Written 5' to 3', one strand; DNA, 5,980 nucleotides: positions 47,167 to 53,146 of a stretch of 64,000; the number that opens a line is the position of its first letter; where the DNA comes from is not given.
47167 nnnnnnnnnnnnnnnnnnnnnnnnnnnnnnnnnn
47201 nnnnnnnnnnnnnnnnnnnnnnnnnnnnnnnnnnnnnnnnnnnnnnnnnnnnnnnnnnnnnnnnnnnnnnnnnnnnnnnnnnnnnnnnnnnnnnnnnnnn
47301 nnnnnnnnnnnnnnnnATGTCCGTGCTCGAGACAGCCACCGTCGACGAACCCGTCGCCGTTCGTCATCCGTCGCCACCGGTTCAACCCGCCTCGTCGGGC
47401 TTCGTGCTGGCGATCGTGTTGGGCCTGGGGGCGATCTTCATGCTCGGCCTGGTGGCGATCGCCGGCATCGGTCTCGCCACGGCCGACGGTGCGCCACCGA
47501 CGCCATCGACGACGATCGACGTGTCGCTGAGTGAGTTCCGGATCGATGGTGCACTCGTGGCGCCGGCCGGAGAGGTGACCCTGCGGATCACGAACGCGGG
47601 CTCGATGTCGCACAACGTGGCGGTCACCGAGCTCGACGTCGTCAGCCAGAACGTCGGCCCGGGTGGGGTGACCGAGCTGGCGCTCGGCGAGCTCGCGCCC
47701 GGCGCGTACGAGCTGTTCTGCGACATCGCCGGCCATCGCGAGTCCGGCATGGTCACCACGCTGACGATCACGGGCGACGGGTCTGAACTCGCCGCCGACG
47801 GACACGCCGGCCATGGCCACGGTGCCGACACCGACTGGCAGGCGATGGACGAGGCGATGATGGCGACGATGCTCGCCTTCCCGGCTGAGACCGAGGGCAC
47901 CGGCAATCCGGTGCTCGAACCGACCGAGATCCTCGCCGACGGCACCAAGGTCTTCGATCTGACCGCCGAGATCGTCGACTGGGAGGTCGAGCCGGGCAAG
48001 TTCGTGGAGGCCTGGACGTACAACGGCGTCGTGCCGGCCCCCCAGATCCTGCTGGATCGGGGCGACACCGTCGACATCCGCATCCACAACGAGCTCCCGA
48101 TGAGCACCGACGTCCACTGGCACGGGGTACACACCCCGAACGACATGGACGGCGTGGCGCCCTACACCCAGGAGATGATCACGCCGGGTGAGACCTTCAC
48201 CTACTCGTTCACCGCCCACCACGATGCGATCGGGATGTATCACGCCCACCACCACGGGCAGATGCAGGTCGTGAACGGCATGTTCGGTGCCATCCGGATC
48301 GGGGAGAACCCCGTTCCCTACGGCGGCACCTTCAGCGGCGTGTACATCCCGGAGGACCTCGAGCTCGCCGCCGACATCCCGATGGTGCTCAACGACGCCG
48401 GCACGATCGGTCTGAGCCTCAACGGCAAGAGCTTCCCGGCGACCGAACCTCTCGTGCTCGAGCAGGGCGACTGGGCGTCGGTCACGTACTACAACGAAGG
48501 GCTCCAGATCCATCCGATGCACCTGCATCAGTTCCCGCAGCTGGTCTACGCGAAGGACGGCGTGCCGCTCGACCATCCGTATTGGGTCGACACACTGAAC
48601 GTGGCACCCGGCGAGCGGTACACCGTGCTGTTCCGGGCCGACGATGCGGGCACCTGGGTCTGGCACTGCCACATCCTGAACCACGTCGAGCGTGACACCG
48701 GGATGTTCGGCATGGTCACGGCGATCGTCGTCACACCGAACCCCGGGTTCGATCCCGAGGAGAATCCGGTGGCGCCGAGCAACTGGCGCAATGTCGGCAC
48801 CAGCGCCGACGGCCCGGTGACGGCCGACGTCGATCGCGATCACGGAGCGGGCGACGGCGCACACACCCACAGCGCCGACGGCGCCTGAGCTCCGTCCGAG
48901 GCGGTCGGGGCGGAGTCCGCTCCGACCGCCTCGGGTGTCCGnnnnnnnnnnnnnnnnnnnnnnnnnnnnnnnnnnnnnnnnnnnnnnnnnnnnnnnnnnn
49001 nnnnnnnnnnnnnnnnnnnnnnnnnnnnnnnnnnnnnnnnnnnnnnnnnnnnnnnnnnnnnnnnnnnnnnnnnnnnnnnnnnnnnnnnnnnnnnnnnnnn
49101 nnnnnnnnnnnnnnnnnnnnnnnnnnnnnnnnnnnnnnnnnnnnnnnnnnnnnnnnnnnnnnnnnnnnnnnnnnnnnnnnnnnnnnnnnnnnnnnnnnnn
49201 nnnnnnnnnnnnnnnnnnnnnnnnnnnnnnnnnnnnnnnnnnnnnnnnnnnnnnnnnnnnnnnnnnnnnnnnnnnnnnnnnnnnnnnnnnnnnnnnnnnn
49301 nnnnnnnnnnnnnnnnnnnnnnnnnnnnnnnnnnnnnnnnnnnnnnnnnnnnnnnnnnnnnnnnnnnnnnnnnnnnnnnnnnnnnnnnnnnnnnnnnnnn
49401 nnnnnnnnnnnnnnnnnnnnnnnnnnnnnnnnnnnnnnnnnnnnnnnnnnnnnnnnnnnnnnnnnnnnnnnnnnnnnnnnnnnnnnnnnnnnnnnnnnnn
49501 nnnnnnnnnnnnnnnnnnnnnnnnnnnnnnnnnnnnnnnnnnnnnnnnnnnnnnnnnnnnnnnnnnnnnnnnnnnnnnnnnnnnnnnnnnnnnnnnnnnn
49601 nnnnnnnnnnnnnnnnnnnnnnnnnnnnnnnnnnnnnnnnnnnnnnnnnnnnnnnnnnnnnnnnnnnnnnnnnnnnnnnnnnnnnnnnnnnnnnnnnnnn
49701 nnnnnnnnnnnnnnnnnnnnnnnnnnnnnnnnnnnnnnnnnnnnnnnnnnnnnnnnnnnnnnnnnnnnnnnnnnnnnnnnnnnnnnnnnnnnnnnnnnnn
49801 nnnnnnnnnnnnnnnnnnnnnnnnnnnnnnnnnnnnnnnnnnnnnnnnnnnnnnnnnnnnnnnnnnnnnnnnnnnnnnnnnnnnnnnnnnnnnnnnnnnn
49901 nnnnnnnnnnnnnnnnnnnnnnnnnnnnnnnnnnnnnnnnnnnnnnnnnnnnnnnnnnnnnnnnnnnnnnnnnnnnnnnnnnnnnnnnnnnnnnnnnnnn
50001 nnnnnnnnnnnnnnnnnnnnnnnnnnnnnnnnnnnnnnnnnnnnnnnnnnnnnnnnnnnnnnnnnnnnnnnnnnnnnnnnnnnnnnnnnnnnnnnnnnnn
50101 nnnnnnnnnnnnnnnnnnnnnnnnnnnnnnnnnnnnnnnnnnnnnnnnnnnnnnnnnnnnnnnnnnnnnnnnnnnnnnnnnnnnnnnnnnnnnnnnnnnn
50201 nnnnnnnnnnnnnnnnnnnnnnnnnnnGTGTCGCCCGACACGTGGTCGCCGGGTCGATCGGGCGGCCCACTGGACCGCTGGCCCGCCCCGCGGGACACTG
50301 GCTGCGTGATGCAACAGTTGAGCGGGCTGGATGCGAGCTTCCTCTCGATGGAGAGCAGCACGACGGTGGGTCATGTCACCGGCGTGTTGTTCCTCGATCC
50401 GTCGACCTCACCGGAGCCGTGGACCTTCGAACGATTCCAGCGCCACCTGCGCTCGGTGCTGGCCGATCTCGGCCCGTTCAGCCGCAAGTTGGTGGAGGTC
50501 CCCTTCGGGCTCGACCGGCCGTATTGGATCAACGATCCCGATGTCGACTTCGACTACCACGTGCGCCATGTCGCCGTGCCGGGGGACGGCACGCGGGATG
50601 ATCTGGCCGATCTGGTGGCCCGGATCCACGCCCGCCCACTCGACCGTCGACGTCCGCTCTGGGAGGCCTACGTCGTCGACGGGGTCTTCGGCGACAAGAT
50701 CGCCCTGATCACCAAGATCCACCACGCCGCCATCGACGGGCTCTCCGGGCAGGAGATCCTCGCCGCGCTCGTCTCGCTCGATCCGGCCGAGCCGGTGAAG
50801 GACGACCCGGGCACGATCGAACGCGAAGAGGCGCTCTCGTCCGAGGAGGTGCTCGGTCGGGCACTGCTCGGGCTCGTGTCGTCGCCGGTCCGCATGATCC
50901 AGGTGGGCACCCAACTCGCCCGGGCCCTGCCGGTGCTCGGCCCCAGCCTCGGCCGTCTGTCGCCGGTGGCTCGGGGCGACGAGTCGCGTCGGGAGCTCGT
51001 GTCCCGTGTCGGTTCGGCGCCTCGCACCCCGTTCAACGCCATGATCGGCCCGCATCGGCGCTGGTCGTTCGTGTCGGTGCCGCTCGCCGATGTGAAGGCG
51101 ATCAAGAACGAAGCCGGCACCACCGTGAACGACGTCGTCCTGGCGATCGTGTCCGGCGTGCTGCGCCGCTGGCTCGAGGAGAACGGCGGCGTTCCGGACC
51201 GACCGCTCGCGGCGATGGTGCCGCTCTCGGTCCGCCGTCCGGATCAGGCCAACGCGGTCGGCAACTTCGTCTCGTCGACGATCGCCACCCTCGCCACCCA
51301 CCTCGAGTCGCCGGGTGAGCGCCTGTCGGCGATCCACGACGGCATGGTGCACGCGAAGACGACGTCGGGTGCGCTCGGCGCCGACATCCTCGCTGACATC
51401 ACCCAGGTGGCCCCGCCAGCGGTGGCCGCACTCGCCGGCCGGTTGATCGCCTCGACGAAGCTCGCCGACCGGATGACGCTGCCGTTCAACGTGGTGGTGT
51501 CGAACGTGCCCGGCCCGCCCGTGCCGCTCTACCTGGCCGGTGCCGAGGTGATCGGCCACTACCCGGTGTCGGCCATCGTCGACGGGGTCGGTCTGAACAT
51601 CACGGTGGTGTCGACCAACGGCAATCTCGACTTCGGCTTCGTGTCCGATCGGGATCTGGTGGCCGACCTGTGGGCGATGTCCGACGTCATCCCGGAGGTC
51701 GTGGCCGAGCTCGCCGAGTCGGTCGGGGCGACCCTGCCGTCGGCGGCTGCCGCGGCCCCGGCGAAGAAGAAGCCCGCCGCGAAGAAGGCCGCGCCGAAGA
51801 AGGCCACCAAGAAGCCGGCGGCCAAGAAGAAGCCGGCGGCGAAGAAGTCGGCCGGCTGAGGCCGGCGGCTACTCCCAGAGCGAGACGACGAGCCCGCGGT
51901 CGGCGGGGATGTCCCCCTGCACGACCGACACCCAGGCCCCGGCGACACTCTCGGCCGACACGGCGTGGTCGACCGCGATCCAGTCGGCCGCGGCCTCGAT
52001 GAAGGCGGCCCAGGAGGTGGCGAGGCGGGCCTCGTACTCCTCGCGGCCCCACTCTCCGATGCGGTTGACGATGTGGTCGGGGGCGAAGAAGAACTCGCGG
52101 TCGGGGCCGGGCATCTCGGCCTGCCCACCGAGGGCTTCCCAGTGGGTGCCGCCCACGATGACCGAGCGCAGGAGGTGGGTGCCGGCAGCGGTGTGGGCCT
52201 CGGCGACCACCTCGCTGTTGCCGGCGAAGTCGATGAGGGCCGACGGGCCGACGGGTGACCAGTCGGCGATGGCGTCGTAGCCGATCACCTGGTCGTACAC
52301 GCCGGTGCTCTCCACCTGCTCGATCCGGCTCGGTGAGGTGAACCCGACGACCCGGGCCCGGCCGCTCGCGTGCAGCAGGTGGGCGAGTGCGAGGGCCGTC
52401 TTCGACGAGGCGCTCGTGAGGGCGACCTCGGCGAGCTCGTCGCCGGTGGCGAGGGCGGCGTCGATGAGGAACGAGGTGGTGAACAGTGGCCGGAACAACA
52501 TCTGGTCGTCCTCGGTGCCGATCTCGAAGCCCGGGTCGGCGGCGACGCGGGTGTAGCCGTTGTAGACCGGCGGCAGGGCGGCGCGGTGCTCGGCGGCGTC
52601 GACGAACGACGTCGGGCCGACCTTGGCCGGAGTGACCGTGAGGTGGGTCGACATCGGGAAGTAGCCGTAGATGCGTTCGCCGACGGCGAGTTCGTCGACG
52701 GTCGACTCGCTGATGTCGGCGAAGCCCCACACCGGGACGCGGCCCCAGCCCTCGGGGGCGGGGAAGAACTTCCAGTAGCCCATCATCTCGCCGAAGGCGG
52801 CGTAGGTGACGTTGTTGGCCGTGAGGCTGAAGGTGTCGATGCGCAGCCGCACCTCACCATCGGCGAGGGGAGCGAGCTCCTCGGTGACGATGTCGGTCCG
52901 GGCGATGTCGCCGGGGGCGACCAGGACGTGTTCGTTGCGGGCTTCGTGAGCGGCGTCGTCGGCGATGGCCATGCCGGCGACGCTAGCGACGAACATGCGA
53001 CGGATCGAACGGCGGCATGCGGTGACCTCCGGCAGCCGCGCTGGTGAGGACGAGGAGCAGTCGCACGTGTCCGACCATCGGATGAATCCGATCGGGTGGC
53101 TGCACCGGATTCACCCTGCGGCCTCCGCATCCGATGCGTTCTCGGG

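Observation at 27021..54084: Chromosomally clustered hypoxia/dormancy-type gene set organised around a DosR/DevR orthologue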

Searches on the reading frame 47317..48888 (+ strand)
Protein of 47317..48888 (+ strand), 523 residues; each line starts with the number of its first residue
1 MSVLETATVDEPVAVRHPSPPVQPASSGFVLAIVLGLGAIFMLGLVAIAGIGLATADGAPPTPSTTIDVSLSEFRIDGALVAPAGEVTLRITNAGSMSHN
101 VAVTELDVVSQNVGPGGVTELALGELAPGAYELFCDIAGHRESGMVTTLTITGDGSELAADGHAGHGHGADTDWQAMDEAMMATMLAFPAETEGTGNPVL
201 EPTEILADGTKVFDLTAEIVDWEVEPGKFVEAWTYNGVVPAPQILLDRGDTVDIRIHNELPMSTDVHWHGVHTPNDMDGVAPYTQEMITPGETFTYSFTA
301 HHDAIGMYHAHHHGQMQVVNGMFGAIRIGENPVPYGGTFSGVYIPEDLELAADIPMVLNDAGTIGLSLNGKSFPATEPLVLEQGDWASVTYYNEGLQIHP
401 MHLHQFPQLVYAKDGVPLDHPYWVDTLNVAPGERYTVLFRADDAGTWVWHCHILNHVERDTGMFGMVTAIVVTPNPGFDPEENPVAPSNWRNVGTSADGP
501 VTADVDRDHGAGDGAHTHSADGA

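Call 8: search_protein_families(library=pfam, proteins=[window:47317-48888:+], max_evalue=0.01)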
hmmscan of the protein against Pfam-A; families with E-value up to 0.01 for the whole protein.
window:47317-48888:+ (523 aa): 5 families
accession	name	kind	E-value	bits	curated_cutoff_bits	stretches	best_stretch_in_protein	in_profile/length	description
PF07732.21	Cu-oxidase_3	-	1.3e-35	122.5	21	2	222-329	7-115/119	Multicopper oxidase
PF07731.20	Cu-oxidase_2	-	2.8e-25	89.1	20.4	1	365-463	23-129/137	Multicopper oxidase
PF13473.12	Cupredoxin_1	-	5.2e-11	42.9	27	1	63-146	21-102/104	Cupredoxin-like domain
PF00394.28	Cu-oxidase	-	6.2e-06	26.9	21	1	412-472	94-153/157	Multicopper oxidase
PF06525.17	SoxE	-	2.8e-05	24.1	21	1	91-152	78-139/149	Sulfocyanin (SoxE) domain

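Call 35: search_protein_families(library=ncbifam, proteins=[window:47317-48888:+], max_evalue=0.001)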
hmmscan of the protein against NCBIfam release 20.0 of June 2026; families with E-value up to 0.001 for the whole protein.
window:47317-48888:+ (523 aa): 11 families
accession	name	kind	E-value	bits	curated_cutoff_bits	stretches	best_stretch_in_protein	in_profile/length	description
TIGR01480.1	copper_res_A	subfamily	1.3e-41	142.7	478.95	2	226-328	60-160/593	copper resistance system multicopper oxidase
NF008205.1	PRK10965.1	equivalog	5.2e-27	94.8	525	2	197-360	31-188/529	multicopper oxidase CueO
TIGR02376.1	Cu_nitrite_red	equivalog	3e-23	82.7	296.3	2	211-327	26-143/326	copper-containing nitrite reductase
TIGR03388.1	ascorbase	equivalog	3.5e-19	68.9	614.8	1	233-329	23-120/542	L-ascorbate oxidase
TIGR03389.1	laccase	equivalog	7e-16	58.1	558.9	1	233-326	25-121/539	laccase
TIGR03390.1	ascorbOXfungal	equivalog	4e-13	48.7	445.35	1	234-326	31-125/538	L-ascorbate oxidase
NF045554.1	AmiPhnlOxPhsA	equivalog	4.3e-07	28.9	950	0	422-475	524-573/581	O-aminophenol oxidase PhsA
TIGR02656.1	cyanin_plasto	equivalog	5e-07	30.1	87.85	0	105-151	56-98/99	plastocyanin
NF008135.0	PRK10883.1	equivalog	5.9e-06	25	581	1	175-326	10-161/471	cell division protein FtsP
NF041757.1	EfeO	equivalog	8.7e-06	25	270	1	78-161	31-116/359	iron uptake system protein EfeO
TIGR03094.1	sulfo_cyanin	equivalog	0.00013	21.5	168.4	0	113-149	146-182/195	sulfocyanin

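Call 68: search_solved_structures(query=window:47317-48888:+, max_evalue=1e-8)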
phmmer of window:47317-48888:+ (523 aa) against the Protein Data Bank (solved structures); distinct sequences matched with E-value up to 1e-8: 126 (the best 60 are shown).
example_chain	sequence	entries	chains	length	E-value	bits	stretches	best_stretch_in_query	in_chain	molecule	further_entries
2zwn_A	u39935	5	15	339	1e-41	146.1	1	211-459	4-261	two-domain type laccase | Multicopper oxidase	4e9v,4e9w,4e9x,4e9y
3g5w_A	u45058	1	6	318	6.9e-34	120.3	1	227-469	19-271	Multicopper oxidase type 1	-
6vox_A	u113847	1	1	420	5.2e-30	107.4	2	213-446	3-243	Copper oxidase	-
6vow_A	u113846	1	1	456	2.2e-28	102.1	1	211-444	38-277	multicopper oxidase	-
6w2k_A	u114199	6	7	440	9.1e-28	100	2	228-450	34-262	Laccase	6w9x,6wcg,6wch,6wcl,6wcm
6wcn_A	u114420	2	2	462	1.1e-27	99.8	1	227-450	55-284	Laccase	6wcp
2xu9_A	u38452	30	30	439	1.1e-27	99.8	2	230-450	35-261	LACCASE | LACCASE-LIKE PROTEIN | THERMUS THERMOPHILUS MULTICOPPER OXIDASE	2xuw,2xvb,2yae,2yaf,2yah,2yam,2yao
9cpm_A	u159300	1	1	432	2.8e-27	98.5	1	230-447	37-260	Laccase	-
4f7k_A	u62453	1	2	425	3.7e-24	88.2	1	232-438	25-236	Laccase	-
3zx1_A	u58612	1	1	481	8.3e-24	87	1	211-328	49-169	OXIDOREDUCTASE, PUTATIVE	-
3v9e_A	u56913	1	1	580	3.4e-21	78.4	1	228-329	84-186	Laccase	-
3sqr_A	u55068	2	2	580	3.7e-21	78.2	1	228-329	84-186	laccase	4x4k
9cck_C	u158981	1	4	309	1.3e-20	76.5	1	212-467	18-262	Copper-containing nitrite reductase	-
9cck_A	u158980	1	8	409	2.1e-20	75.7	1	212-467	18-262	Copper-containing nitrite reductase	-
2yxv_A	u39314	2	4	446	6e-20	74.3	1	226-443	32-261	Blue copper oxidase cueO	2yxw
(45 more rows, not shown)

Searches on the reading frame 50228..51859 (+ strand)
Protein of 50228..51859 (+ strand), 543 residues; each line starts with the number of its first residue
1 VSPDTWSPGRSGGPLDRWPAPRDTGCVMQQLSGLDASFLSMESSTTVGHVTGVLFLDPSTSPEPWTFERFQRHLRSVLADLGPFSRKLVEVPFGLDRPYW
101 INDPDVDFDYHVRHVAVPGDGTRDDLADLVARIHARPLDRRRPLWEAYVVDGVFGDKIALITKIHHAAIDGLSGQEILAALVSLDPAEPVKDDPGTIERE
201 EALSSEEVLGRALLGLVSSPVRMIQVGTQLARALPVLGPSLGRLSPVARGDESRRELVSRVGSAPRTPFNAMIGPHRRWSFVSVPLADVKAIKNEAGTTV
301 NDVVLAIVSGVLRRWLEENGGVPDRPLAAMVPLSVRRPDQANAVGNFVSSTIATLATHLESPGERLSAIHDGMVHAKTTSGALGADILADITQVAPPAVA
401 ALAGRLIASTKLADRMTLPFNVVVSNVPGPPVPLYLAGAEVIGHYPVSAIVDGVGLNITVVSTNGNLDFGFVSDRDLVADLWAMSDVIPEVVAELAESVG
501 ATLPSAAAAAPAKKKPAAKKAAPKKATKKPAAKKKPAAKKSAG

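Call 8: search_protein_families(library=pfam, proteins=[window:50228-51859:+], max_evalue=0.01)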
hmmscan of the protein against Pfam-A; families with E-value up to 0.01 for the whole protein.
window:50228-51859:+ (543 aa): 2 families
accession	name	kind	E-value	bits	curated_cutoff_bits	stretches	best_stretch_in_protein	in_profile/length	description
PF03007.21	WS_DGAT_cat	-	2.8e-71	240.8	23.6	1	31-304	1-263/263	Wax ester synthase/diacylglycerol acyltransferase catalytic domain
PF06974.18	WS_DGAT_C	-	1.7e-29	103.2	20.7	1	345-491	2-140/145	WS/DGAT C-terminal domain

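Call 73: search_protein_families(library=ncbifam, proteins=[window:50309-51859:+], max_evalue=0.00001)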
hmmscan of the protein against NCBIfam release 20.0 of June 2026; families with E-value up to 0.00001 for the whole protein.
window:50309-51859:+ (516 aa): 1 family
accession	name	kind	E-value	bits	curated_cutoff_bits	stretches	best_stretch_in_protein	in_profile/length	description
TIGR02946.1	acyl_WS_DGAT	subfamily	1.1e-136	456.4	309.95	1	4-470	1-451/453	wax ester/triacylglycerol synthase family O-acyltransferase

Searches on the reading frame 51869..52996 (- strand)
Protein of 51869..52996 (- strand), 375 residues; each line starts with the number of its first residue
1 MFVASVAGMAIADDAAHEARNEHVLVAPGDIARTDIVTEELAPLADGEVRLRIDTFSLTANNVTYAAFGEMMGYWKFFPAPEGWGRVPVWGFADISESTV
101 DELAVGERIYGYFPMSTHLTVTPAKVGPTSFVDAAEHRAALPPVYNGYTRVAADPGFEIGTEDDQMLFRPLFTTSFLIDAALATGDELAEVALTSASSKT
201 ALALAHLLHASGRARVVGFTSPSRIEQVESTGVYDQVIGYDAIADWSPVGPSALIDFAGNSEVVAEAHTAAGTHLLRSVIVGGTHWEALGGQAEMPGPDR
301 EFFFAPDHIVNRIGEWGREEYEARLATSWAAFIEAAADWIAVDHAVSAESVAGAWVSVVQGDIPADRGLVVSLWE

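Call 8: search_protein_families(library=pfam, proteins=[window:51869-52996:-], max_evalue=0.01)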
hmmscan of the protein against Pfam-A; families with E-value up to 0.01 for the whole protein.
window:51869-52996:- (375 aa): 1 family
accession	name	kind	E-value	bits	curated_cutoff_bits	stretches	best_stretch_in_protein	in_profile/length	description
PF11017.14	DUF2855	-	8.2e-98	328.7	30.9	1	56-363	1-334/335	Protein of unknown function (DUF2855)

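Call 73: search_protein_families(library=ncbifam, proteins=[window:51869-52996:-], max_evalue=0.00001)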
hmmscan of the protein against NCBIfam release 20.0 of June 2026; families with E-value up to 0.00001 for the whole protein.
window:51869-52996:- (375 aa): 0 families
